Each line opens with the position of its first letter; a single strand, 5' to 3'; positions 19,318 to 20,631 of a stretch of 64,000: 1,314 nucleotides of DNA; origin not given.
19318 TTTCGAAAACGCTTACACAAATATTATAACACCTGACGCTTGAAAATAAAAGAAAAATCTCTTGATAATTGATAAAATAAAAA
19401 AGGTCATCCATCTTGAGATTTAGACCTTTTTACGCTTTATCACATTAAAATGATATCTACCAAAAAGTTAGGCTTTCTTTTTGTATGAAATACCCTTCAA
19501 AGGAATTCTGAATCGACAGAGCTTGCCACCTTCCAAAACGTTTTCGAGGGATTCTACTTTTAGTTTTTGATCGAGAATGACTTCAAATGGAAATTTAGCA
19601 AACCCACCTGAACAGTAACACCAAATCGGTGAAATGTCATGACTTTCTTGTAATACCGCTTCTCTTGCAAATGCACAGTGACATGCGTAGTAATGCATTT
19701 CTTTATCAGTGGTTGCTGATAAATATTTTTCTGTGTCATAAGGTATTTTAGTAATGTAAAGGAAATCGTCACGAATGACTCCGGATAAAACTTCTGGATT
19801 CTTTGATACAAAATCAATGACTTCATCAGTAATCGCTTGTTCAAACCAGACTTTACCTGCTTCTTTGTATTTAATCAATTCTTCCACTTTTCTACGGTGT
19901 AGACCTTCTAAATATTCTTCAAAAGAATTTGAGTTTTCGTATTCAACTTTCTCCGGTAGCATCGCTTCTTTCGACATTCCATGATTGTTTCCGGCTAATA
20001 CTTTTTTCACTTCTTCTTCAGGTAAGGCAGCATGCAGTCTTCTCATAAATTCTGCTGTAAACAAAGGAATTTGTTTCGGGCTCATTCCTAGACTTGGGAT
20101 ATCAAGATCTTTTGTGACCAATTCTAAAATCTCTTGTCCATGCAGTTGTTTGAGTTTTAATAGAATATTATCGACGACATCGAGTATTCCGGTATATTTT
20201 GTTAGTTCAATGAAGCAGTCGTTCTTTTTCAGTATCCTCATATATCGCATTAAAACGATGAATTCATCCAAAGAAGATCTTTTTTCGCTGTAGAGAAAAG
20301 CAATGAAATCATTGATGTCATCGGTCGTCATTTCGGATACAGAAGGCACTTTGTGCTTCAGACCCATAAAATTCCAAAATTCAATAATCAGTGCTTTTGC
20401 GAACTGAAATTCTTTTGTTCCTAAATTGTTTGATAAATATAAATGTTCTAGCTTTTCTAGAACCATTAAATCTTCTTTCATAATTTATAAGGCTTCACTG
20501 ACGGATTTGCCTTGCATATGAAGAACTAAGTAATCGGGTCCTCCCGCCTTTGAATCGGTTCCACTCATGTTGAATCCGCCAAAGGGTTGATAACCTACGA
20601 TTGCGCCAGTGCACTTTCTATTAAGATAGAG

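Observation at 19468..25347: Five-subunit sarcosine-oxidase/HcnABC/archaeal-PDH-like flavo-iron-sulfur dehydrogenase linked to P5C dehydrogenase and an unknown Cys-rich protein: probable unconventional proline oxidation pathway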

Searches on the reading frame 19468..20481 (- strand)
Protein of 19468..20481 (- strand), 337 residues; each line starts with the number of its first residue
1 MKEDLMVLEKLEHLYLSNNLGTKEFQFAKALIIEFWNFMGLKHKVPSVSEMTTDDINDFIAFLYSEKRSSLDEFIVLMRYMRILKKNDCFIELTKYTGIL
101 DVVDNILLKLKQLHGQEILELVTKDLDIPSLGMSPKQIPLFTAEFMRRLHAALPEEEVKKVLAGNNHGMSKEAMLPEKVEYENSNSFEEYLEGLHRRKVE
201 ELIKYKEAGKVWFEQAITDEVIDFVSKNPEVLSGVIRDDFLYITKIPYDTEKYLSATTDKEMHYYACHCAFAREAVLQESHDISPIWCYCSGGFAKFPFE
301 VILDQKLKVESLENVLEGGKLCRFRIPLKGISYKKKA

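Call 3: search_protein_families(library=pfam, proteins=[window:19468-20481:-], max_evalue=0.01)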
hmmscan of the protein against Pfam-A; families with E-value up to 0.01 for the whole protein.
window:19468-20481:- (337 aa): 1 family
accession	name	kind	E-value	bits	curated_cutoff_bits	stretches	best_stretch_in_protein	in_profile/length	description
PF19641.4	DUF6144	-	0.0015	19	28.8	0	284-326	132-174/181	Family of unknown function (DUF6144)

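Call 4: search_protein_families(library=ncbifam, proteins=[window:19468-20481:-], max_evalue=0.01)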
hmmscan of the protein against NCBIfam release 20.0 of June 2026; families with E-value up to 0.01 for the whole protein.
window:19468-20481:- (337 aa): 0 families

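Call 7: search_solved_structures(query=window:19468-20481:-, max_evalue=10)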
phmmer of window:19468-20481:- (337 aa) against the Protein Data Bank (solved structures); distinct sequences matched with E-value up to 10: 3.
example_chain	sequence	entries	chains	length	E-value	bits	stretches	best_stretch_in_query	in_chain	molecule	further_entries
7bhc_A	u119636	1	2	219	0.53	13.1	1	98-212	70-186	Iron-sulfur cluster repair protein YtfE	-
7bha_A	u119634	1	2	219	0.54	13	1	98-212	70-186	Iron-sulfur cluster repair protein YtfE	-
5fnn_A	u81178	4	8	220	0.55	13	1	98-212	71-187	IRON-SULFUR CLUSTER REPAIR PROTEIN YTFE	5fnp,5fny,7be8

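Call 8: find_homologous_proteins(query=window:19468-20481:-, max_evalue=0.001)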
Query window:19468-20481:- (337 aa): 316 proteins with E <= 0.001 among 2081 candidates; the best 120 are listed.
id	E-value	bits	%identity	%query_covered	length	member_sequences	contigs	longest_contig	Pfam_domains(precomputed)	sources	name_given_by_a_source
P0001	1.3e-221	753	99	100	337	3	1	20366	-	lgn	-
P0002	1.5e-189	648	84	99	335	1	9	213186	-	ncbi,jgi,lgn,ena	-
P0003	8.1e-150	517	66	99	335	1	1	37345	-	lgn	-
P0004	4.6e-107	376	53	98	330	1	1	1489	-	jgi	-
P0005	5.7e-102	360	50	98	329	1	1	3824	-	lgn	-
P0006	2.4e-100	354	51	98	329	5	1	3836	-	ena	-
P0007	7.2e-100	353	49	98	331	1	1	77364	-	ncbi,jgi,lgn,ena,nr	ncbi:MAG: hypothetical protein KJ971_07760 [Firmicutes bacterium]|nr:hypothetical protein [Bacillota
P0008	2.1e-97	345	49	99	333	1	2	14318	-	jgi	-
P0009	3.6e-97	344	51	92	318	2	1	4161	-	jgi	jgi:hypothetical protein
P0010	6.8e-97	343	50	97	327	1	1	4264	-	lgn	-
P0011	3.2e-96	341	49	98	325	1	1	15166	-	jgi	-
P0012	8.7e-96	339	48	96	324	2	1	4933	PF19641.5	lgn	-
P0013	2.3e-95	338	48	98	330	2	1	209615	-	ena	-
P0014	5.8e-95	337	51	98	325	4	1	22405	PF19641.5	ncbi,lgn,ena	-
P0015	7.5e-95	336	49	98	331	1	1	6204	PF19641.5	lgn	-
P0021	1.6e-91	325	47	98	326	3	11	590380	PF19641.5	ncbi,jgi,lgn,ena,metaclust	metaclust:\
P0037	2.3e-89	318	48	98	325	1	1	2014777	-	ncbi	ncbi:hypothetical protein RJI07_09040 [Mycoplasmatota bacterium WC30]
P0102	1.1e-80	290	43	99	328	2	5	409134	-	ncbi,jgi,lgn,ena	jgi:hypothetical protein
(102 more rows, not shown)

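Call 9: find_encoding_contigs(protein=P0037, flank=10000, max_places=2)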
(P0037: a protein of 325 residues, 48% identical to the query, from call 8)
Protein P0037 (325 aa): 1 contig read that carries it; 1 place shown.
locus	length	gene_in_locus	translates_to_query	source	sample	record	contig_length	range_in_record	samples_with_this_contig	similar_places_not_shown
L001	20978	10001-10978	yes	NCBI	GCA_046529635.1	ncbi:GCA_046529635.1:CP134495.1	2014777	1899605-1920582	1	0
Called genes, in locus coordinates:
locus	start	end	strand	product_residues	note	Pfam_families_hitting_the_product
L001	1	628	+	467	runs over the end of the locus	PF00392:GntR, PF00155:Aminotran_1_2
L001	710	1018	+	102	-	PF13510:Fer2_4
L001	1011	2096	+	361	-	PF00070:Pyr_redox (weak), PF00890:FAD_binding_2 (weak), PF01266:DAO (weak), PF01946:Thi4 (weak), PF03486:HI0933_like (weak), PF07992:Pyr_redox_2, PF12831:FAD_oxidored, PF13450:NAD_binding_8 (weak), +3 more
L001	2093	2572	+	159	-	PF13237:Fer4_10 (weak), PF14697:Fer4_21 (weak), PF25160:LdpA_Fe-S-bd (weak), PF13187:Fer4_9 (faint), PF12837:Fer4_6 (faint), PF12838:Fer4_7, PF00037:Fer4 (weak), PF12797:Fer4_2 (weak)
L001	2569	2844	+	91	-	PF17806:SO_alpha_A3, PF04324:Fer2_BFD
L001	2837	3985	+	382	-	PF00890:FAD_binding_2 (weak), PF01266:DAO, PF01946:Thi4 (weak), PF07992:Pyr_redox_2 (faint), PF13450:NAD_binding_8 (weak), PF13738:Pyr_redox_3 (faint)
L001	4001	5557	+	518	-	PF00171:Aldedh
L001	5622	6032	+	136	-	PF00293:NUDIX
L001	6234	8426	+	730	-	PF00403:HMA, PF00122:E1-E2_ATPase, PF00702:Hydrolase, PF08282:Hydrolase_3 (faint)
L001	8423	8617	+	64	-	PF00403:HMA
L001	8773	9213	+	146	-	PF02566:OsmC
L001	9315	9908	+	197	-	PF00881:Nitroreductase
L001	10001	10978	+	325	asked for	-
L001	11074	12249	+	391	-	-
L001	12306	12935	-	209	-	-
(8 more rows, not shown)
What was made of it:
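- It is 4.4 kb away, behind NUDIX, copper-ATPase, OsmC and nitroreductase genes, in Mycoplasmatota WC30 (call 9).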

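Call 10: find_encoding_contigs(protein=P0021, flank=10000, max_places=2)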
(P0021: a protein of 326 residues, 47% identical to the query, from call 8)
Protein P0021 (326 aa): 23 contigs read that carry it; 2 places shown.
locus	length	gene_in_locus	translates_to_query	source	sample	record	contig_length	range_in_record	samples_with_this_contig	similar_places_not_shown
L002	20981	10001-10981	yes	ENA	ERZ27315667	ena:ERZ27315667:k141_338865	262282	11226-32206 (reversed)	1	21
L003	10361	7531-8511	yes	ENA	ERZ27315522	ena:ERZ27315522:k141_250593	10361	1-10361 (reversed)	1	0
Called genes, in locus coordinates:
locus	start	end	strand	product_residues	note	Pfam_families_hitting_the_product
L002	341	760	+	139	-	-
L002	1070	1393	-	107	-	PF00355:Rieske, PF13806:Rieske_2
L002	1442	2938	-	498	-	PF00370:FGGY_N, PF02782:FGGY_C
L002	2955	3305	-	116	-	PF07892:DUF1667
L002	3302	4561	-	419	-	PF00070:Pyr_redox (faint), PF00890:FAD_binding_2 (weak), PF01266:DAO (faint), PF03486:HI0933_like (weak), PF07992:Pyr_redox_2, PF12831:FAD_oxidored (weak), PF13450:NAD_binding_8 (weak), PF13738:Pyr_redox_3 (weak)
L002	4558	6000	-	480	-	PF01266:DAO, PF07992:Pyr_redox_2, PF13450:NAD_binding_8 (weak), PF13738:Pyr_redox_3 (faint), PF04324:Fer2_BFD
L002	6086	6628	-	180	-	PF04309:G3P_antiterm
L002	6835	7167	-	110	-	PF08863:YolD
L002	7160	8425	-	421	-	PF00817:IMS, PF11798:IMS_HHH (weak), PF11799:IMS_C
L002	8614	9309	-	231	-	PF01479:S4, PF00849:PseudoU_synth_2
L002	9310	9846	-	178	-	PF00160:Pro_isomerase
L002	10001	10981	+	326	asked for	PF19641:DUF6144 (weak)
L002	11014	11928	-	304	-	PF00892:EamA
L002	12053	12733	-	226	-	-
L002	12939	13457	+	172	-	-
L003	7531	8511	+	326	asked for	PF19641:DUF6144 (weak)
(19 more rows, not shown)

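Call 11: find_encoding_contigs(protein=P0102, flank=10000, max_places=2)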
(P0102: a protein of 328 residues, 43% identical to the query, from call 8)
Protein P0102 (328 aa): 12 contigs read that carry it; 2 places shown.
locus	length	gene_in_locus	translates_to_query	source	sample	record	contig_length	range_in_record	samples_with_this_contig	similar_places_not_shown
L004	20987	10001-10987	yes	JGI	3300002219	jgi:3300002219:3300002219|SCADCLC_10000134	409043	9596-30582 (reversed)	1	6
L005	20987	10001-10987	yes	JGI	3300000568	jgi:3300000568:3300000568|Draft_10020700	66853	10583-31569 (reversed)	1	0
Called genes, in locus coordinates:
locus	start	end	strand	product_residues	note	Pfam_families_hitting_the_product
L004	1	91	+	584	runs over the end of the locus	PF13510:Fer2_4, PF10588:NADH-G_4Fe-4S_3, PF12838:Fer4_7, PF14697:Fer4_21 (weak), PF22117:Fer4_Nqo3, PF00037:Fer4, PF02906:Fe_hyd_lg_C, PF02256:Fe_hyd_SSU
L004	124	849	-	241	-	PF00528:BPD_transp_1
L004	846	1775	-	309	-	PF02621:VitK2_biosynth (weak)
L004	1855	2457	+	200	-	PF00027:cNMP_binding, PF13545:HTH_Crp_2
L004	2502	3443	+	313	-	PF00294:PfkB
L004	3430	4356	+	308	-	PF04227:Indigoidine_A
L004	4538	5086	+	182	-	PF04309:G3P_antiterm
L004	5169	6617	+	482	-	PF00070:Pyr_redox (faint), PF01266:DAO, PF02254:TrkA_N (faint), PF03486:HI0933_like (faint), PF07992:Pyr_redox_2 (weak), PF13450:NAD_binding_8 (faint), PF13738:Pyr_redox_3 (faint), PF04324:Fer2_BFD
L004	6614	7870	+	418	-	PF00070:Pyr_redox (faint), PF00890:FAD_binding_2, PF01266:DAO (faint), PF03486:HI0933_like (weak), PF07992:Pyr_redox_2, PF12831:FAD_oxidored, PF13450:NAD_binding_8, PF13738:Pyr_redox_3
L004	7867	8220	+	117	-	PF07892:DUF1667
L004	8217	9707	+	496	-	PF00370:FGGY_N, PF02782:FGGY_C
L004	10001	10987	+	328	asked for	-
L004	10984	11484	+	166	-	PF13420:Acetyltransf_4, PF00583:Acetyltransf_1, PF13673:Acetyltransf_10, PF13508:Acetyltransf_7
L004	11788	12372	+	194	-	-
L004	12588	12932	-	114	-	-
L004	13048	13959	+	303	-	-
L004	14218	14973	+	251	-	PF13487:HD_5, PF01966:HD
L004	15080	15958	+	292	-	PF13353:Fer4_12 (weak), PF04055:Radical_SAM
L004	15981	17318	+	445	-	PF02900:LigB, PF01875:Memo (weak), PF01871:AMMECR1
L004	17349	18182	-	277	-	PF02567:PhzC-PhzF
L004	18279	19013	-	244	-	PF03372:Exo_endo_phos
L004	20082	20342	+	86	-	PF07927:HicA_toxin (weak)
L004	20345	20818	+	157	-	PF05534:HicB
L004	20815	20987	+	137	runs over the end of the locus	-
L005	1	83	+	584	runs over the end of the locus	PF13510:Fer2_4, PF10588:NADH-G_4Fe-4S_3, PF12838:Fer4_7, PF14697:Fer4_21 (weak), PF22117:Fer4_Nqo3, PF00037:Fer4, PF02906:Fe_hyd_lg_C, PF02256:Fe_hyd_SSU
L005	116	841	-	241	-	PF00528:BPD_transp_1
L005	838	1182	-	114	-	-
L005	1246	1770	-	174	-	-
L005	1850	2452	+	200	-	PF00027:cNMP_binding, PF13545:HTH_Crp_2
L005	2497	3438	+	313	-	PF00294:PfkB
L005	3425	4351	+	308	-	-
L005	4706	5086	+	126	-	PF04309:G3P_antiterm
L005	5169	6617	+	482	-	PF00070:Pyr_redox (faint), PF01266:DAO, PF02254:TrkA_N (faint), PF03486:HI0933_like (faint), PF07992:Pyr_redox_2 (weak), PF13450:NAD_binding_8 (faint), PF13738:Pyr_redox_3 (faint), PF04324:Fer2_BFD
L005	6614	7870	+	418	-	PF00070:Pyr_redox (faint), PF00890:FAD_binding_2, PF01266:DAO (faint), PF03486:HI0933_like (weak), PF07992:Pyr_redox_2, PF12831:FAD_oxidored, PF13450:NAD_binding_8, PF13738:Pyr_redox_3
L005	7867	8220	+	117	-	PF07892:DUF1667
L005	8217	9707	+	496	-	PF00370:FGGY_N, PF02782:FGGY_C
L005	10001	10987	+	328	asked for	-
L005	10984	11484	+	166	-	PF13420:Acetyltransf_4, PF00583:Acetyltransf_1, PF13673:Acetyltransf_10, PF13508:Acetyltransf_7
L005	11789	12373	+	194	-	-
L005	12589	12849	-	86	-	-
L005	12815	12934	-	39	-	-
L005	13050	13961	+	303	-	-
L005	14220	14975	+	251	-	PF13487:HD_5, PF01966:HD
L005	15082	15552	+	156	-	-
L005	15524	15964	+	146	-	PF04055:Radical_SAM (weak)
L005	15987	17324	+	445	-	PF02900:LigB, PF01875:Memo (weak), PF01871:AMMECR1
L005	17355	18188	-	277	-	PF02567:PhzC-PhzF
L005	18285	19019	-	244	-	PF03372:Exo_endo_phos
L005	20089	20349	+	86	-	PF07927:HicA_toxin (weak)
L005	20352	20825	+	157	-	PF05534:HicB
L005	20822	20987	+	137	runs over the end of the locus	-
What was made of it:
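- In L004 and L005 a homologue sits just after another DAO/BFD/Pyr_redox flavoenzyme operon (glycerol) (call 11).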

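Call 17: find_encoding_contigs(protein=P0002, flank=10000, max_places=1)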
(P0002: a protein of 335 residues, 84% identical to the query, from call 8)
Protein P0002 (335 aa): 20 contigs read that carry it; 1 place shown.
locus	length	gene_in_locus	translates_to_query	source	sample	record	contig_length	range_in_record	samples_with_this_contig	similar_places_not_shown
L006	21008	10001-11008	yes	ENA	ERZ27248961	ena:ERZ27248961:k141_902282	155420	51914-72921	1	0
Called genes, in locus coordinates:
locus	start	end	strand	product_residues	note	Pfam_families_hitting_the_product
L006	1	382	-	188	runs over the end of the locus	PF01174:SNO, PF07685:GATase_3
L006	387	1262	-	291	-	PF01680:SOR_SNZ, PF05690:ThiG (weak)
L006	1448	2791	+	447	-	PF00392:GntR, PF00155:Aminotran_1_2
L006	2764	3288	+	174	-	PF13302:Acetyltransf_3, PF00583:Acetyltransf_1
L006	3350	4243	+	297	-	PF13175:AAA_15 (faint), PF00005:ABC_tran, PF13304:AAA_21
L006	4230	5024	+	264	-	PF12679:ABC2_membrane_2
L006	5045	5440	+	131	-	PF13510:Fer2_4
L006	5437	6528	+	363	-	PF00070:Pyr_redox (weak), PF00890:FAD_binding_2 (weak), PF01266:DAO (weak), PF03486:HI0933_like (weak), PF07992:Pyr_redox_2, PF12831:FAD_oxidored, PF13450:NAD_binding_8 (weak), PF13738:Pyr_redox_3, +4 more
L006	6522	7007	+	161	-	PF13187:Fer4_9 (weak), PF25160:LdpA_Fe-S-bd (weak), PF12837:Fer4_6 (faint), PF12838:Fer4_7 (weak), PF00037:Fer4 (weak)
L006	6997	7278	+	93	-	PF17806:SO_alpha_A3, PF04324:Fer2_BFD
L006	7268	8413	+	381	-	PF00890:FAD_binding_2 (weak), PF01266:DAO, PF07992:Pyr_redox_2 (faint), PF13450:NAD_binding_8 (weak), PF13738:Pyr_redox_3 (faint)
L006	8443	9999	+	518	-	PF00171:Aldedh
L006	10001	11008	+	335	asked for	-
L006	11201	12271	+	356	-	PF02812:ELFV_dehydrog_N, PF00208:ELFV_dehydrog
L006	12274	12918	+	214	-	-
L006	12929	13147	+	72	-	PF13183:Fer4_8 (faint), PF14697:Fer4_21 (faint), PF12797:Fer4_2 (faint), PF12837:Fer4_6 (faint), PF13237:Fer4_10, PF12838:Fer4_7, PF13187:Fer4_9 (weak), PF00037:Fer4 (weak), +2 more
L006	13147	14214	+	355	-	PF01855:POR_N, PF02780:Transketolase_C (weak), PF17147:PFOR_II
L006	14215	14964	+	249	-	PF02775:TPP_enzyme_C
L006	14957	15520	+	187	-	PF01558:POR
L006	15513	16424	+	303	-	PF01515:PTA_PTB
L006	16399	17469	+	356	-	PF00871:Acetate_kinase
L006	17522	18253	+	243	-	PF03372:Exo_endo_phos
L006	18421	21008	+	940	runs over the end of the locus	-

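Call 18: find_encoding_contigs(protein=P0003, flank=10000, max_places=1)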
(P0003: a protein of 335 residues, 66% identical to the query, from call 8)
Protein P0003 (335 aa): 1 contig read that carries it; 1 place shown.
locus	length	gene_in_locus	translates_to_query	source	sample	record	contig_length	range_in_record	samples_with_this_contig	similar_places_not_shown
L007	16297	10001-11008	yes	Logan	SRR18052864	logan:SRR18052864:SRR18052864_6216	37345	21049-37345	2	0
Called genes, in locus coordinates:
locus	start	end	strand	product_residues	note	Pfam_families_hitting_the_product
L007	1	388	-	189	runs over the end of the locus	PF01174:SNO, PF03575:Peptidase_S51 (weak), PF07685:GATase_3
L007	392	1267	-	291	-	PF01680:SOR_SNZ, PF03060:NMO (faint), PF05690:ThiG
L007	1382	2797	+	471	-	PF00392:GntR, PF00155:Aminotran_1_2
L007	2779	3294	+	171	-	PF13302:Acetyltransf_3, PF00583:Acetyltransf_1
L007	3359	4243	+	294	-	PF02463:SMC_N (faint), PF00005:ABC_tran, PF13304:AAA_21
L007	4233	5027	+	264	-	PF12679:ABC2_membrane_2, PF10920:DUF2705 (weak)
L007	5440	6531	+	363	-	PF00070:Pyr_redox (faint), PF00890:FAD_binding_2 (weak), PF01266:DAO (weak), PF03486:HI0933_like (weak), PF07992:Pyr_redox_2, PF12831:FAD_oxidored, PF13450:NAD_binding_8 (weak), PF13738:Pyr_redox_3, +3 more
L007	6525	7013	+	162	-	PF12837:Fer4_6 (faint), PF12838:Fer4_7 (weak), PF00037:Fer4 (weak), PF12797:Fer4_2 (weak)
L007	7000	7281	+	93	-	PF17806:SO_alpha_A3, PF04324:Fer2_BFD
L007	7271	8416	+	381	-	PF00070:Pyr_redox (faint), PF01266:DAO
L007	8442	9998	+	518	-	PF00171:Aldedh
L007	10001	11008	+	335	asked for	-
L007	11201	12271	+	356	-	PF02812:ELFV_dehydrog_N, PF00208:ELFV_dehydrog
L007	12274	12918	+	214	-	-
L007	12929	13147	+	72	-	PF13183:Fer4_8 (faint), PF14697:Fer4_21 (faint), PF12797:Fer4_2 (weak), PF13237:Fer4_10, PF00037:Fer4 (weak), PF12838:Fer4_7, PF13187:Fer4_9 (weak), PF00037:Fer4 (weak), +5 more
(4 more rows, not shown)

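Call 19: find_encoding_contigs(protein=P0007, flank=10000, max_places=1)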
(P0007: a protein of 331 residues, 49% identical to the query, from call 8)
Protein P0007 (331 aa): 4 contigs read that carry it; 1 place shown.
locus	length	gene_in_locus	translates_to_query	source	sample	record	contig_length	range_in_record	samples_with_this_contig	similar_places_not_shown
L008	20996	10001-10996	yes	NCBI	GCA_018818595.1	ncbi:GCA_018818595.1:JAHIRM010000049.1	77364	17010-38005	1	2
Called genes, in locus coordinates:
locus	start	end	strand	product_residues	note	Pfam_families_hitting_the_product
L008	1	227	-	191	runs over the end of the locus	PF01174:SNO, PF03575:Peptidase_S51 (weak), PF07685:GATase_3, PF00117:GATase (weak)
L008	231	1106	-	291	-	PF01680:SOR_SNZ, PF03060:NMO (faint), PF05690:ThiG (weak)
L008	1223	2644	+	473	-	PF00392:GntR, PF00155:Aminotran_1_2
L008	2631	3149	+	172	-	PF13302:Acetyltransf_3, PF00583:Acetyltransf_1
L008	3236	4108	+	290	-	PF00005:ABC_tran, PF13304:AAA_21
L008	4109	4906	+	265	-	PF12679:ABC2_membrane_2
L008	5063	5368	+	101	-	PF13510:Fer2_4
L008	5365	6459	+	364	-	PF00070:Pyr_redox (faint), PF00890:FAD_binding_2 (weak), PF01946:Thi4 (weak), PF03486:HI0933_like (weak), PF07992:Pyr_redox_2, PF12831:FAD_oxidored, PF13450:NAD_binding_8 (weak), PF13738:Pyr_redox_3 (weak), +4 more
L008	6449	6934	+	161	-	PF13187:Fer4_9 (faint), PF13237:Fer4_10 (faint), PF14697:Fer4_21 (weak), PF12837:Fer4_6 (faint), PF12838:Fer4_7 (weak), PF25160:LdpA_Fe-S-bd (weak), PF00037:Fer4 (weak)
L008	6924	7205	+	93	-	PF17806:SO_alpha_A3, PF04324:Fer2_BFD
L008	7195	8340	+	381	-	PF01266:DAO, PF07992:Pyr_redox_2 (faint)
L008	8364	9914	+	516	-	PF00171:Aldedh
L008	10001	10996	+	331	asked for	-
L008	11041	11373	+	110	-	PF01713:Smr (faint)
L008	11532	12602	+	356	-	PF02812:ELFV_dehydrog_N, PF00208:ELFV_dehydrog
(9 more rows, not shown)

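Call 37: predict_structure(alignment_id=A1)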
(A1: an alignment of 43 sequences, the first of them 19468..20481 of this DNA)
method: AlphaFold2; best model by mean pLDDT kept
length: 337 residues; sequences in the alignment: 43
mean_pLDDT: 93.7   pTM: 0.87
mean pLDDT of the five models: 93.7, 93.5, 93.3, 93.1, 92.5
residues with pLDDT >= 90: 287; 70-90: 46; 50-70: 4; < 50: 0
segments of 3 or more residues with pLDDT < 50: none
pLDDT, mean of each block of 10 residues (from residue 1): 82 93 95 92 74 94 96 96 92 88 93 98 96 93 97 98 91 96 98 98 95 91 98 97 96 96 94 90 94 96 97 96 97 90
secondary structure, 60 per line:
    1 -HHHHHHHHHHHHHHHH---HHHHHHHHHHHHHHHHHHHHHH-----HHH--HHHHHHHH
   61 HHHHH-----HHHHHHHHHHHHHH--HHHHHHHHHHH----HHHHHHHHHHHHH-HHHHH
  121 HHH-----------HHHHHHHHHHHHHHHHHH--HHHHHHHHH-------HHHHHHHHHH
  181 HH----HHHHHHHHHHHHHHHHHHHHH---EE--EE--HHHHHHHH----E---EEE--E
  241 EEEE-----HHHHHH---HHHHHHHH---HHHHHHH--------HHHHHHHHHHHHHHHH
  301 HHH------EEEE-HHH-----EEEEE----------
elements in order: H2-17 H21-42 H53-65 H71-84 H87-97 H102-114 H116-123 H135-152 H155-163 H171-182 H187-207 H219-226 E235-237 E240-244 H250-255 H259-266 H270-276 H285-303 E310-313 E323-327

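Call 55: fold_search(model_id=the predicted structure, library=pdb)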
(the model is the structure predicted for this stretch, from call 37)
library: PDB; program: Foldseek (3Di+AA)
matches with E <= 10: 143; with E <= 0.001: 0
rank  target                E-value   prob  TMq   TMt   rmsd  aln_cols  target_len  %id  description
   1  4iae_A                9.1e-02  0.94  0.25  0.40   8.5       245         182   10  Crystal structure of BAY 60-2770 bound to nostoc H-NOX domain (released 2013-11-20)
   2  3tfd_B                1.3e-01  0.91  0.27  0.42   8.2       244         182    9  Crystal structure of an H-NOX protein from Nostoc sp. PCC 7120, L66W mutant (released 2011-11-09)
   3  6mx5                  1.5e-01  0.89  0.25  0.38   8.8       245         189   10  Crystal structure of H-NOX protein from Nostoc sp. (released 2018-11-07)
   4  5kbi_A                1.5e-01  0.66  0.21  0.31  11.2       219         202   14  CRYSTAL STRUCTURE OF THE AROMATIC SENSOR DOMAIN OF MOPR IN COMPLEX WITH CATACHOL (released 2016-07-13)
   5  1wc8                  1.5e-01  0.41  0.16  0.28  15.2       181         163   14  The crystal structure of mouse bet3p (released 2004-12-13)
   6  2j3t_A                1.6e-01  0.87  0.25  0.44   7.3       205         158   10  The crystal structure of the bet3-trs33-bet5-trs23 complex. (released 2006-11-22)
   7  3tfd_A                1.7e-01  0.90  0.28  0.43   8.1       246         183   10  Crystal structure of an H-NOX protein from Nostoc sp. PCC 7120, L66W mutant (released 2011-11-09)
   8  2j3r_A                1.7e-01  0.75  0.23  0.38   8.3       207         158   11  The crystal structure of the bet3-trs31 heterodimer. (released 2006-11-27)
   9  2o09_A                1.8e-01  0.87  0.25  0.39   9.1       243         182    9  Crystal structure of the H-NOX domain from Nostoc sp. PCC 7120 (released 2007-01-30)
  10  3tf8_B                1.8e-01  0.87  0.27  0.42   8.3       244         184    9  Crystal structure of an H-NOX protein from Nostoc sp. PCC 7120 (released 2011-11-09)
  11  2j3w_E                1.8e-01  0.75  0.23  0.39   7.9       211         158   12  The crystal structure of the bet3-trs31-sedlin complex. (released 2006-11-27)
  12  3tff_A                2.0e-01  0.85  0.27  0.42   8.1       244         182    9  Crystal structure of an H-NOX protein from Nostoc sp. PCC 7120, L67W mutant (released 2011-11-09)
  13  5kbe_A                2.1e-01  0.54  0.23  0.33  12.9       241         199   12  CRYSTAL STRUCTURE OF THE AROMATIC SENSOR DOMAIN OF MOPR IN COMPLEX WITH PHENOL (released 2016-07-13)
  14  4u9b                  2.4e-01  0.85  0.28  0.44   8.0       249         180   10  Crystal structure of an H-NOX protein from S. oneidensis in the Fe(II)NO ligation state (released 2014-10-01)
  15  2j3w_D                2.4e-01  0.80  0.24  0.43   8.0       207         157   11  The crystal structure of the bet3-trs31-sedlin complex. (released 2006-11-27)
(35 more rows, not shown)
